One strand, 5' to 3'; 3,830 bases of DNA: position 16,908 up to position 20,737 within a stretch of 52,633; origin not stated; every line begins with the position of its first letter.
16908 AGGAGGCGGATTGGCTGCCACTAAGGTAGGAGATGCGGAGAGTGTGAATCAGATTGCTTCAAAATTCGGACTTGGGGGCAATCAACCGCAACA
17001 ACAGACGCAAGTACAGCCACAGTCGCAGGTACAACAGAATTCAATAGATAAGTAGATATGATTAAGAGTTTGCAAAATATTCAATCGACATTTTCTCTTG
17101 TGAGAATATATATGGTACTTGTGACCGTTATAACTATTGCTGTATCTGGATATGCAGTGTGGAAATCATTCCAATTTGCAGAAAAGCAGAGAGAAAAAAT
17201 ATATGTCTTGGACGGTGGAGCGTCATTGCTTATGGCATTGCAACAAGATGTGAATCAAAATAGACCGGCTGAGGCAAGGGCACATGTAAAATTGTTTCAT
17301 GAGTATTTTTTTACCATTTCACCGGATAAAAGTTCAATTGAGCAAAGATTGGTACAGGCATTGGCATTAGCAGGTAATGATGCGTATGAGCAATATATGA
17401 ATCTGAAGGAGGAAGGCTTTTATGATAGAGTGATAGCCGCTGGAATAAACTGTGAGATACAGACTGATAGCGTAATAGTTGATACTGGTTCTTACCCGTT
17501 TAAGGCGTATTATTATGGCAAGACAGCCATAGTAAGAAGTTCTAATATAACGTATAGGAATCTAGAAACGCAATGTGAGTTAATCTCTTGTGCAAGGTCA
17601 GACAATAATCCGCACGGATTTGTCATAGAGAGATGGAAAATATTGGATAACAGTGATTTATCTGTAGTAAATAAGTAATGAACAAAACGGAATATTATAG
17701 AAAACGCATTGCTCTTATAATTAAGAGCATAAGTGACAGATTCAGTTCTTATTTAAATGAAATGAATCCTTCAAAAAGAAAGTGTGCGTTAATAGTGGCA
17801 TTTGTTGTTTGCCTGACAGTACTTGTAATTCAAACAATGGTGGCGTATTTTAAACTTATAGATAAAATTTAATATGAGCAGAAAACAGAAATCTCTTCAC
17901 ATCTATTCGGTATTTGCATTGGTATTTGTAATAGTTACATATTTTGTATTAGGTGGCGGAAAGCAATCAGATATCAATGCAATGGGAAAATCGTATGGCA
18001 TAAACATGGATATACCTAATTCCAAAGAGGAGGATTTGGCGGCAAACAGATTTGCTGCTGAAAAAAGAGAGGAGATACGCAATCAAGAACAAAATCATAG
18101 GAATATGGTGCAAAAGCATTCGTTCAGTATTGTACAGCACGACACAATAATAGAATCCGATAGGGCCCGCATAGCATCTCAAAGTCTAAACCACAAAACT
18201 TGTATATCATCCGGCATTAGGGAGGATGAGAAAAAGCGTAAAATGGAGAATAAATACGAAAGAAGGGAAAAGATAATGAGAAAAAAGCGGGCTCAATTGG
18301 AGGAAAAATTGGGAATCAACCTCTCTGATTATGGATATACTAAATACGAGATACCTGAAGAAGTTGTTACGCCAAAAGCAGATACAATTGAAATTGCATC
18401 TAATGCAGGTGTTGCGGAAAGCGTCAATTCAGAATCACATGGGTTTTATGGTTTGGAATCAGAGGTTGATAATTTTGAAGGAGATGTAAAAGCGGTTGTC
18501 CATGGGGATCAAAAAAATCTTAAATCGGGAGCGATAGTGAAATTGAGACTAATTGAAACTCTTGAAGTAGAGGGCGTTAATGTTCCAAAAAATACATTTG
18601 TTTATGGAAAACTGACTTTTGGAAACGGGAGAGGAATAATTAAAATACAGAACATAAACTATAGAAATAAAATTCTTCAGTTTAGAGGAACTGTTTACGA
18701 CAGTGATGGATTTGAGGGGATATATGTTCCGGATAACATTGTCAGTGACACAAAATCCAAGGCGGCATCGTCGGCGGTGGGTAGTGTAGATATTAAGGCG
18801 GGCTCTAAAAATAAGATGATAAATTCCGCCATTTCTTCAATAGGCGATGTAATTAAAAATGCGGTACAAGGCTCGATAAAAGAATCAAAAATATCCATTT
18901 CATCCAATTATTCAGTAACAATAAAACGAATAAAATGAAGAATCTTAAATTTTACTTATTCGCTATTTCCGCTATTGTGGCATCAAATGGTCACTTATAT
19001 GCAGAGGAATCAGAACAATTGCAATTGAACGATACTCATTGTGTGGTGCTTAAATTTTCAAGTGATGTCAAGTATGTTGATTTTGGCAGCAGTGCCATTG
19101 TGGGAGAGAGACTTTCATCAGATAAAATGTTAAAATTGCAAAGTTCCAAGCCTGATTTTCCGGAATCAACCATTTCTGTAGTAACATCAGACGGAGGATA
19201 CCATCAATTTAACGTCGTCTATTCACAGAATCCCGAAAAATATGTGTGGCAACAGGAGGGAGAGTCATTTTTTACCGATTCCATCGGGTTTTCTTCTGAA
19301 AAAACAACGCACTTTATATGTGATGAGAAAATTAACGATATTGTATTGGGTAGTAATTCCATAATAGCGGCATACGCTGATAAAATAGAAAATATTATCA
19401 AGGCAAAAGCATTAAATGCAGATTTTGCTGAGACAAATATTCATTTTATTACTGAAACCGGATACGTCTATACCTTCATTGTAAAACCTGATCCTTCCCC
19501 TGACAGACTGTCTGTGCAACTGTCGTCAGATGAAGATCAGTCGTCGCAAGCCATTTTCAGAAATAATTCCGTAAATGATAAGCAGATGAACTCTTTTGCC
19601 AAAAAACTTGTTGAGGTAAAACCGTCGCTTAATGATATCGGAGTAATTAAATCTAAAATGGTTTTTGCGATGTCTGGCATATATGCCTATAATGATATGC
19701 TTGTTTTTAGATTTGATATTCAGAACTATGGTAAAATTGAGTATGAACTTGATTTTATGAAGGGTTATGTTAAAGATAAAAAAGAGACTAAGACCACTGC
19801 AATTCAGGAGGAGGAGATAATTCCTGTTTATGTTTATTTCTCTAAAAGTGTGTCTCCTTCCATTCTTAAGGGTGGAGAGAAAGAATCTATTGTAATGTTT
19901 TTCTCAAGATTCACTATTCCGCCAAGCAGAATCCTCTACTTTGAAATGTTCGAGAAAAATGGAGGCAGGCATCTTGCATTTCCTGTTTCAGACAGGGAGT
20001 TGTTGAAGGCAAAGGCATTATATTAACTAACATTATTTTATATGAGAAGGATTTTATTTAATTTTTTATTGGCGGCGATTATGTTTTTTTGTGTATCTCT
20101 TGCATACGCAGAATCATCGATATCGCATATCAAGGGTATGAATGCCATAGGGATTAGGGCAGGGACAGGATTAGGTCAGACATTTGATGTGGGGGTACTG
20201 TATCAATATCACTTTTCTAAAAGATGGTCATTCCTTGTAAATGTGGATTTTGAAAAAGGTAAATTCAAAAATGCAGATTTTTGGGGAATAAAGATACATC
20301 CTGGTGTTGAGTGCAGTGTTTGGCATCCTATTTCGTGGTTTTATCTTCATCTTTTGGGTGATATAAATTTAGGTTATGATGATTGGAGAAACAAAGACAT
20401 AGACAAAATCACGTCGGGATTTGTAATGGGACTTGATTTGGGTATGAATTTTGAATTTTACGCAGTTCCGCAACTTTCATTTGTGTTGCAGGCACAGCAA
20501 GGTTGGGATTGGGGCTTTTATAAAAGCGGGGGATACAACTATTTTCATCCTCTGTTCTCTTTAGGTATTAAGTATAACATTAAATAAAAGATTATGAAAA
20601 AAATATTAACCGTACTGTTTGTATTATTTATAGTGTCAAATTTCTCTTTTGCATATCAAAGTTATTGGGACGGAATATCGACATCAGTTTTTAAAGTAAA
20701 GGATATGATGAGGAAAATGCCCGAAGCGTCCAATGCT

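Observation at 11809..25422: Intact-looking Bacteroidetes T4SS core (traE-traO) with no relaxase, coupling protein, TraA-D, primase or integrase, lodged between housekeeping genes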

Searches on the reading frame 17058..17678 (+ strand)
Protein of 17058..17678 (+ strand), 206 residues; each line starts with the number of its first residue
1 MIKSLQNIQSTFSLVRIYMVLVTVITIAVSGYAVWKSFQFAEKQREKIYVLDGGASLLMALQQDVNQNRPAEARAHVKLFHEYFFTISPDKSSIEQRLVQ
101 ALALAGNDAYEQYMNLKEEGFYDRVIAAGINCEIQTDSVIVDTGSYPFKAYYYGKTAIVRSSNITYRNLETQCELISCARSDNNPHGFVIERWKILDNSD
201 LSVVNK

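Call 5: search_protein_families(library=pfam, proteins=[window:17058-17678:+], max_evalue=0.01)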
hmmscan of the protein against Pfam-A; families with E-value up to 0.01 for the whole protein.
window:17058-17678:+ (206 aa): 0 families

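Call 6: search_protein_families(library=ncbifam, proteins=[window:17058-17678:+], max_evalue=0.01)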
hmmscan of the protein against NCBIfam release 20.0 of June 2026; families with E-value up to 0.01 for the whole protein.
window:17058-17678:+ (206 aa): 1 family
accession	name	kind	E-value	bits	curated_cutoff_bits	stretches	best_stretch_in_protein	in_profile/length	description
TIGR03781.1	Bac_Flav_CT_K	equivalog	1.5e-78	263.1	152.45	1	5-205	1-201/202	conjugative transposon protein TraK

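Call 9: find_encoding_contigs(protein=window:17058-17678:+, flank=10000, max_places=8)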
Protein window:17058-17678:+ (206 aa): no gene with exactly this product is on record in the collection.

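Call 10: find_related_loci(query=window:17058-17678:+, collection=genome_contigs, flank=10000)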
Query window:17058-17678:+ (206 aa) in genome_contigs; peptide patterns used: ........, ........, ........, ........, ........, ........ (x = any residue, [..] = any of these).
90 stretches matched a pattern; 9 encode a relative of the query (tblastn E <= 1e-3); 9 distinct loci.
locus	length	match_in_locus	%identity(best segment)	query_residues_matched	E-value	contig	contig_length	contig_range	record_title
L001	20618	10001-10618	94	1-206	1e-134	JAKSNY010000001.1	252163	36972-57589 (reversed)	MAG: Paludibacteraceae bacterium isolate Horse_feces163 MAG163_1, whole genome shotgun sequence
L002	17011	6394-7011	90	1-206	1e-129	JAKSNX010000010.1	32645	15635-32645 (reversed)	MAG: Paludibacteraceae bacterium isolate Horse_feces162 MAG162_10, whole genome shotgun sequence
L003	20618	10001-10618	79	1-206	4e-117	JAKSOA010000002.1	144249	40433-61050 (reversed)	MAG: Paludibacteraceae bacterium isolate Horse_feces165 MAG165_2, whole genome shotgun sequence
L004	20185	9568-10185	80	1-206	3e-117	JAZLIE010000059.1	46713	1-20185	MAG: Candidatus Enterocola sp. isolate T1900044979_TA20190041.MAGScoT_cleanbin_000009 SGB_4073_k141_459202, whole genome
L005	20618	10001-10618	78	1-206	2e-116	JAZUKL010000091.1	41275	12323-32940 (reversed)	MAG: Candidatus Enterocola sp. isolate T1900045249_TH20190019.MAGScoT_cleanbin_000014 SGB_5726_k141_194641, whole genome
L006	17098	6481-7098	76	1-206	6e-115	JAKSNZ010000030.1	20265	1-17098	MAG: Paludibacteraceae bacterium isolate Horse_feces164 MAG164_30, whole genome shotgun sequence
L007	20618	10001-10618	77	1-206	6e-114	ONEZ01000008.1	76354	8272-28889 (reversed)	uncultured Bacteroidales bacterium isolate RUG243 genome assembly, contig: scaffold_73, whole genome shotgun sequence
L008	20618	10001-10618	75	1-206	4e-113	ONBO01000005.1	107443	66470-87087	uncultured Bacteroidales bacterium isolate RUG163 genome assembly, contig: scaffold_89, whole genome shotgun sequence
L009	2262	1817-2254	37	1-147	1e-28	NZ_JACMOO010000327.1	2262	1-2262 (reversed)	MAG: Ferruginibacter sp. isolate LF-bin-269 FL-bin-269-contig-k141_1793979, whole genome shotgun sequence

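Call 32: search_protein_families(library=pfam, proteins=[window:17058-17678:+], max_evalue=5)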
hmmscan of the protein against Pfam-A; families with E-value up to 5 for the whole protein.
window:17058-17678:+ (206 aa): 3 families
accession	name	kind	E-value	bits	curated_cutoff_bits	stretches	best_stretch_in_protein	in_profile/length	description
PF06281.17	VP1_VP3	-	0.016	15.6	25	1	12-37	47-72/73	Structural protein VP1/VP3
PF13091.12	PLDc_2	-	0.022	15.1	27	1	110-179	49-115/132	PLD-like domain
PF04688.18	Holin_SPP1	-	0.13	12.9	27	1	16-47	36-67/74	SPP1 phage holin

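Call 79: find_related_loci(query=A5, collection=metagenome_contigs, flank=10000)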
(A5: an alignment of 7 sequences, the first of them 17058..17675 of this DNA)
Query A5 (206 aa) in metagenome_contigs; peptide patterns used: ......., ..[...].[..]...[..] (x = any residue, [..] = any of these).
600 stretches matched a pattern (row limit reached: there are more); 547 encode a relative of the query (tblastn E <= 1e-3); the best 80 are kept; 80 distinct loci.
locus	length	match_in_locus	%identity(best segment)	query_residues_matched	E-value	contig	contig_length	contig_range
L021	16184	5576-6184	58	4-206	5e-84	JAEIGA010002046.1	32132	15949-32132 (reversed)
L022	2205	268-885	52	1-206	3e-78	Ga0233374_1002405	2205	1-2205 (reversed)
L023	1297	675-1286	52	3-206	4e-79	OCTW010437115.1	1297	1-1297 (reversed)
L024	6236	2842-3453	51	3-206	1e-73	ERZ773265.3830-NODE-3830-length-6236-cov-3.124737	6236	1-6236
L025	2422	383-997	52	2-206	2e-73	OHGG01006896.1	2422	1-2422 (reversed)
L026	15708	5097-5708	50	3-206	1e-71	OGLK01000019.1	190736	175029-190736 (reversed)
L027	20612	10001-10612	50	3-206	6e-71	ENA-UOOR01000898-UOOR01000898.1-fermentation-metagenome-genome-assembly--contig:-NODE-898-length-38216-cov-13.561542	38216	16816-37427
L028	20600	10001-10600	52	2-201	5e-71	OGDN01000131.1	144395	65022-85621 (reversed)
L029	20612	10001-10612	50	3-206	6e-71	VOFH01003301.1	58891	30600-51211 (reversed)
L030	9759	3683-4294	49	3-206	1e-70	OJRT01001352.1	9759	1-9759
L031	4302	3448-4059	49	3-206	1e-70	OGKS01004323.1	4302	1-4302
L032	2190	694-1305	49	3-206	2e-72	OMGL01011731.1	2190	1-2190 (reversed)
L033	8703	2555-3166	49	3-206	1e-70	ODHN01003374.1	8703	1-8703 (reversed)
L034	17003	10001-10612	49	3-206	1e-70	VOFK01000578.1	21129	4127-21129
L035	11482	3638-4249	49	3-206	2e-70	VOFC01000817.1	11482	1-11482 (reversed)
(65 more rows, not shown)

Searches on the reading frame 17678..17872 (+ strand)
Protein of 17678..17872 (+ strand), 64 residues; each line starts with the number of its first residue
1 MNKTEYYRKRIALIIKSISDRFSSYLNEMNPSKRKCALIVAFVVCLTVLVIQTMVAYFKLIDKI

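Call 5: search_protein_families(library=pfam, proteins=[window:17678-17872:+], max_evalue=0.01)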
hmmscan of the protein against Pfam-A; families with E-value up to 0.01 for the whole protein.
window:17678-17872:+ (64 aa): 0 families

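Call 6: search_protein_families(library=ncbifam, proteins=[window:17678-17872:+], max_evalue=0.01)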
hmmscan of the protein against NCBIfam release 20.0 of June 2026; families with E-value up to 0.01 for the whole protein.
window:17678-17872:+ (64 aa): 0 families

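Call 31: search_protein_families(library=ncbifam, proteins=[window:17678-17872:+], max_evalue=5)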
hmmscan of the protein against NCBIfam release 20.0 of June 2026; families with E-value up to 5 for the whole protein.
window:17678-17872:+ (64 aa): 1 family
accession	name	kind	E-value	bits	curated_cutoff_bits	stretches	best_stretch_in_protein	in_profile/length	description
NF047537.1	YonT_type_I_tox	equivalog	0.087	13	45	1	35-56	4-25/59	type I TA system toxin YonT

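Call 32: search_protein_families(library=pfam, proteins=[window:17678-17872:+], max_evalue=5)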
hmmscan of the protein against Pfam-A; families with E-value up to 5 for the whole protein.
window:17678-17872:+ (64 aa): 1 family
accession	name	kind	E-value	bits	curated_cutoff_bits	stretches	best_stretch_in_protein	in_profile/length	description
PF13150.11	TraL_transposon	-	0.061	13.5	27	1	8-51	1-44/86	Conjugative transposon protein TraL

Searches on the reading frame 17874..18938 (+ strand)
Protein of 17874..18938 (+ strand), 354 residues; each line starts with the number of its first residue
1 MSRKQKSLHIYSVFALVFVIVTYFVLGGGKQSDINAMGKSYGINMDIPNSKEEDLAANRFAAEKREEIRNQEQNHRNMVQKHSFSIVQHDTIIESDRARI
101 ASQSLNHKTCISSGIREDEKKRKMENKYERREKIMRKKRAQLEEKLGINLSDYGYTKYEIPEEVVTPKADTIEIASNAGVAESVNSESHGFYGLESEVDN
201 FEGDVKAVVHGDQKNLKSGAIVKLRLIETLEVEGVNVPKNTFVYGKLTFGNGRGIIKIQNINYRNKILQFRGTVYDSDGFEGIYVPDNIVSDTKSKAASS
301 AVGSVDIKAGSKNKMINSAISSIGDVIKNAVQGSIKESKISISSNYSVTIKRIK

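Call 5: search_protein_families(library=pfam, proteins=[window:17874-18938:+], max_evalue=0.01)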
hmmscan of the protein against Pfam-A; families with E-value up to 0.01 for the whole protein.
window:17874-18938:+ (354 aa): 1 family
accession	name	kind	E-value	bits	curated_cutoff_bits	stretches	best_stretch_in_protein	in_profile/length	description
PF12508.14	Transposon_TraM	-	1.8e-31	110.1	25.1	1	205-351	1-145/145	Conjugative transposon, TraM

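Call 6: search_protein_families(library=ncbifam, proteins=[window:17874-18938:+], max_evalue=0.01)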
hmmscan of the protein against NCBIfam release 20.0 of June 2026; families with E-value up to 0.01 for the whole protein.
window:17874-18938:+ (354 aa): 1 family
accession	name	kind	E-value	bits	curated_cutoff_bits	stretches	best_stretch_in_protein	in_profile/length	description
TIGR03779.1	Bac_Flav_CT_M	equivalog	2.6e-37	129.1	172.45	2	117-349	169-405/410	conjugative transposon protein TraM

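Call 83: search_solved_structures(query=window:17874-18938:+, max_evalue=0.01)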
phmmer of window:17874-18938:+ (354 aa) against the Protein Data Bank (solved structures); distinct sequences matched with E-value up to 0.01: 0.

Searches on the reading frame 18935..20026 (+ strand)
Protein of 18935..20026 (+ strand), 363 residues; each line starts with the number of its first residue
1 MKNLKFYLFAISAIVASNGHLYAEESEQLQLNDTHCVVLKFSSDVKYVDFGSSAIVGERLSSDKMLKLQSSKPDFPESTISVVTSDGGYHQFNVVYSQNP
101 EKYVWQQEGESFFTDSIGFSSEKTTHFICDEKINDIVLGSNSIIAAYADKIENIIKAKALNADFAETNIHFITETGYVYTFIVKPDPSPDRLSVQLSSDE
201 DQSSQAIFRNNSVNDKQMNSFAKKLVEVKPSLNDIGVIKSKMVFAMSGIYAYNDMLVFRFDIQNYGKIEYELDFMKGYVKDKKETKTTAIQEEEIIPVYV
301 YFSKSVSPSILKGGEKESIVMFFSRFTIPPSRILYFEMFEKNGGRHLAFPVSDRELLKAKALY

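Call 5: search_protein_families(library=pfam, proteins=[window:18935-20026:+], max_evalue=0.01)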
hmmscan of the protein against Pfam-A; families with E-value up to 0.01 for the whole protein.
window:18935-20026:+ (363 aa): 3 families
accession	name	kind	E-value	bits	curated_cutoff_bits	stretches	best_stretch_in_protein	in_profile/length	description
PF13595.11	DUF4138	-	2.1e-68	230.7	31.1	2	121-361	5-244/245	Domain of unknown function (DUF4138)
PF23796.1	DUF7174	-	0.0033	17.6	27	1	185-256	76-145/153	Family of unknown function (DUF7174)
PF06586.17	TraK_N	-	0.0046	17.7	24.8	0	119-191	12-87/100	TraK N-terminal domain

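Call 6: search_protein_families(library=ncbifam, proteins=[window:18935-20026:+], max_evalue=0.01)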
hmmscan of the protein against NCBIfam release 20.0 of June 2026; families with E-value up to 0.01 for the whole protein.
window:18935-20026:+ (363 aa): 1 family
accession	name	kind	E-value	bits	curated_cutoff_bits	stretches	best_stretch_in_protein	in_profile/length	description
TIGR03780.1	Bac_Flav_CT_N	equivalog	1.6e-67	227.6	164.1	2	118-361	41-284/285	conjugative transposon protein TraN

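Call 82: search_solved_structures(query=window:18935-20026:+, max_evalue=0.01)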
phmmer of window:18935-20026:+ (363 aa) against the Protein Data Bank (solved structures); distinct sequences matched with E-value up to 0.01: 0.

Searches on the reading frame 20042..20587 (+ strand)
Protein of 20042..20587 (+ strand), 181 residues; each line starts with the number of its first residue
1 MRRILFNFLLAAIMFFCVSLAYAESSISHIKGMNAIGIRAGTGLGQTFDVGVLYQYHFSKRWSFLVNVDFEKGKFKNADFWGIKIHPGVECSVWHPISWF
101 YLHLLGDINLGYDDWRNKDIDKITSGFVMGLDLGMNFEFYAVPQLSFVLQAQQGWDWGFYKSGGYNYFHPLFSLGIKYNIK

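Call 5: search_protein_families(library=pfam, proteins=[window:20042-20587:+], max_evalue=0.01)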
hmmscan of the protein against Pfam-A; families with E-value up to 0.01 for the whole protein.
window:20042-20587:+ (181 aa): 1 family
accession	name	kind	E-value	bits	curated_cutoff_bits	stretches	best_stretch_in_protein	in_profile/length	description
PF10626.15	TraO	-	0.00011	22.6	25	1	124-180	116-168/168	Conjugative transposon protein TraO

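Call 6: search_protein_families(library=ncbifam, proteins=[window:20042-20587:+], max_evalue=0.01)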
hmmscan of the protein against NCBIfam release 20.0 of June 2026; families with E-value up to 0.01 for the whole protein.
window:20042-20587:+ (181 aa): 0 families

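Call 31: search_protein_families(library=ncbifam, proteins=[window:20042-20587:+], max_evalue=5)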
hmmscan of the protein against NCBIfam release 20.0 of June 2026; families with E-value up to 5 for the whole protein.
window:20042-20587:+ (181 aa): 0 families
